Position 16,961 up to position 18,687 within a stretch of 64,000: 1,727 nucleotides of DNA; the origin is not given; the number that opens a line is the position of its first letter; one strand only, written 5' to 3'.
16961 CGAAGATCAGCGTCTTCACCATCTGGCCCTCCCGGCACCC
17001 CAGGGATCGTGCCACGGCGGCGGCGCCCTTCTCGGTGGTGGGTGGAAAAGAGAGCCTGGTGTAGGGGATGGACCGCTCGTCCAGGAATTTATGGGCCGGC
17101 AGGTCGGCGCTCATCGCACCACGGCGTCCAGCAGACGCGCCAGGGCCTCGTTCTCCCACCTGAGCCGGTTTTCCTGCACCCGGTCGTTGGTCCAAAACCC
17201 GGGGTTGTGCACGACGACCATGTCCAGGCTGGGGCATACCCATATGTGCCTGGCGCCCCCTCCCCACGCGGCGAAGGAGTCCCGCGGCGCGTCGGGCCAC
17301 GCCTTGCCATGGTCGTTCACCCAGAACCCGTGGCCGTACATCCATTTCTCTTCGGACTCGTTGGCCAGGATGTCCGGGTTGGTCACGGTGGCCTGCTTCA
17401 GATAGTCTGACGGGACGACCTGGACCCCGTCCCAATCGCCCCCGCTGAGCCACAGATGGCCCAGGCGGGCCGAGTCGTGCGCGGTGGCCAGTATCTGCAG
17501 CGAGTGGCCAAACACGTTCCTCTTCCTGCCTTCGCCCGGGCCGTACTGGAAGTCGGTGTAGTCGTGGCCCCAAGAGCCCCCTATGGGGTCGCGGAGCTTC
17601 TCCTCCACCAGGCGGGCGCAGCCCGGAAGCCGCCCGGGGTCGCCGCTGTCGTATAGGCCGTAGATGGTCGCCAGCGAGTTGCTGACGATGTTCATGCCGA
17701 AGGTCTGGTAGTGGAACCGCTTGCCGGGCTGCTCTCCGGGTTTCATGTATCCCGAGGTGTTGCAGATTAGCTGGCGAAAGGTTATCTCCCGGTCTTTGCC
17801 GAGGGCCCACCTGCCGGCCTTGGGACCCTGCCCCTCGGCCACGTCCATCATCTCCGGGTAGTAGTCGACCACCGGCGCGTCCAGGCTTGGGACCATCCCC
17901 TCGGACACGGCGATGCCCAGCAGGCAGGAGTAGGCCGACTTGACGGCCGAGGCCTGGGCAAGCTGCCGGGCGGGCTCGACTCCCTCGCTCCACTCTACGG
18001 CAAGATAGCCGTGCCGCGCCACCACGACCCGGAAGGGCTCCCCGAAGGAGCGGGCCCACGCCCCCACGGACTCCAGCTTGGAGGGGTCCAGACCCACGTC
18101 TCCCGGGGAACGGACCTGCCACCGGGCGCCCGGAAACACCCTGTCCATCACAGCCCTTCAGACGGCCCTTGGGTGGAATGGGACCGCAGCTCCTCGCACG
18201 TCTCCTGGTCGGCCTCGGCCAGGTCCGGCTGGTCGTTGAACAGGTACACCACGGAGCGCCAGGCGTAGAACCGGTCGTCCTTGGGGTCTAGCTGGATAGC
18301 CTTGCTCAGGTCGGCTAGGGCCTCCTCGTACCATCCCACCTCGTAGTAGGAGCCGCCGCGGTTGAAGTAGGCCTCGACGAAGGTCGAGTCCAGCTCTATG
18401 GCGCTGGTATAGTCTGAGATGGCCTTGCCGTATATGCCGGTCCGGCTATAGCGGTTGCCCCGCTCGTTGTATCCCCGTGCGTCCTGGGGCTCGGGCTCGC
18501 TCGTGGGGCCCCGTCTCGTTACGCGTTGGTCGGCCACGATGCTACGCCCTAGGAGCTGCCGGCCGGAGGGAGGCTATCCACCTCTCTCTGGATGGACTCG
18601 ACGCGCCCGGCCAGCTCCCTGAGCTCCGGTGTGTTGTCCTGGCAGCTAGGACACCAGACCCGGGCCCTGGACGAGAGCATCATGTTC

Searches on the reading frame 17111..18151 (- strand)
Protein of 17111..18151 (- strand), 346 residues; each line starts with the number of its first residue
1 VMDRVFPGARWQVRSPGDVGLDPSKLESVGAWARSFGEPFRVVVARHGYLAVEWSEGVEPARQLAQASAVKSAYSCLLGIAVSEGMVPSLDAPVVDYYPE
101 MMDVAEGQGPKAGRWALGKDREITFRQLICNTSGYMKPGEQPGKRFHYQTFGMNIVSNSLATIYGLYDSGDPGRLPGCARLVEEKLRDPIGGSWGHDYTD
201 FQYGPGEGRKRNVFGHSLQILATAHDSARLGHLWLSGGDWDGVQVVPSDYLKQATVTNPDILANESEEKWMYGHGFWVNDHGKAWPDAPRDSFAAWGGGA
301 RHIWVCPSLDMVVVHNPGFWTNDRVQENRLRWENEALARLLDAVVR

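Call 3: search_protein_families(library=pfam, proteins=[window:17111-18151:-], max_evalue=1)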
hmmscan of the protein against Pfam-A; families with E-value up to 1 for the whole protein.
window:17111-18151:- (346 aa): 1 family
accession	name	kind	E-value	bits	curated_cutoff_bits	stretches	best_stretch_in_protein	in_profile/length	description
PF00144.29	Beta-lactamase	-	7e-11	42.3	27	1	42-314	27-305/329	Beta-lactamase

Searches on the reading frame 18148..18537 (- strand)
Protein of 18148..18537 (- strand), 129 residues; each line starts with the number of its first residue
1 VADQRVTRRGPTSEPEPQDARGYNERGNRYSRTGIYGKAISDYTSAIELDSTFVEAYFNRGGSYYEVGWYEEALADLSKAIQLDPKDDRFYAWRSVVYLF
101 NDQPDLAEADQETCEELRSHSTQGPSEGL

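Call 3: search_protein_families(library=pfam, proteins=[window:18148-18537:-], max_evalue=1)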
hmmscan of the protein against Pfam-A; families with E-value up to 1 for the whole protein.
window:18148-18537:- (129 aa): 15 families
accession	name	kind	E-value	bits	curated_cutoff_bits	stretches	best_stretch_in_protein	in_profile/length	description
PF13414.12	TPR_11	-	3.1e-17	62.4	26.8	2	27-68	1-42/42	TPR repeat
PF07719.23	TPR_2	-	2.7e-16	58.7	27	2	55-87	2-34/34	Tetratricopeptide repeat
PF00515.34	TPR_1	-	1.2e-14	53.8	27.8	2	54-87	1-34/34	Tetratricopeptide repeat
PF13181.12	TPR_8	-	7.1e-14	51.2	25.7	2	54-87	1-34/34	Tetratricopeptide repeat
PF13431.12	TPR_17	-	1.5e-13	50.3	24.4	2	43-75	2-34/34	Tetratricopeptide repeat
PF13432.12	TPR_16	-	1.5e-07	32.2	32.7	2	26-87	3-64/65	Tetratricopeptide repeat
PF13371.12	TPR_9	-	1.2e-06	28.9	35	1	54-90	29-65/73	Tetratricopeptide repeat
PF14559.12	TPR_19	-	8.3e-05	23.3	25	1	70-109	7-46/68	Tetratricopeptide repeat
PF13428.12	TPR_14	-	0.0002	22.2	23.5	1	55-91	2-38/44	Tetratricopeptide repeat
PF13424.12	TPR_12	-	0.0009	19.8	30.1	1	56-83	5-32/77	Tetratricopeptide repeat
PF25575.1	TPR_BSK1_C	-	0.0015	18.9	42.2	1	26-85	48-108/118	Serine/threonine-protein kinase BSK1-like, TPR repeats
PF12569.14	NatA_aux_su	-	0.0037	16.7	33.3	1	30-104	202-276/515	N-terminal acetyltransferase A, auxiliary subunit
PF10516.15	SHNi-TPR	-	0.0094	15.9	21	0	37-49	18-30/38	SHNi-TPR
PF03704.23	BTAD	-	0.043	14.6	22.1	1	47-92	55-100/146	Bacterial transcriptional activator domain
PF04010.18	DUF357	-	0.054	13.9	29.4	1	52-78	32-58/73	Protein of unknown function (DUF357)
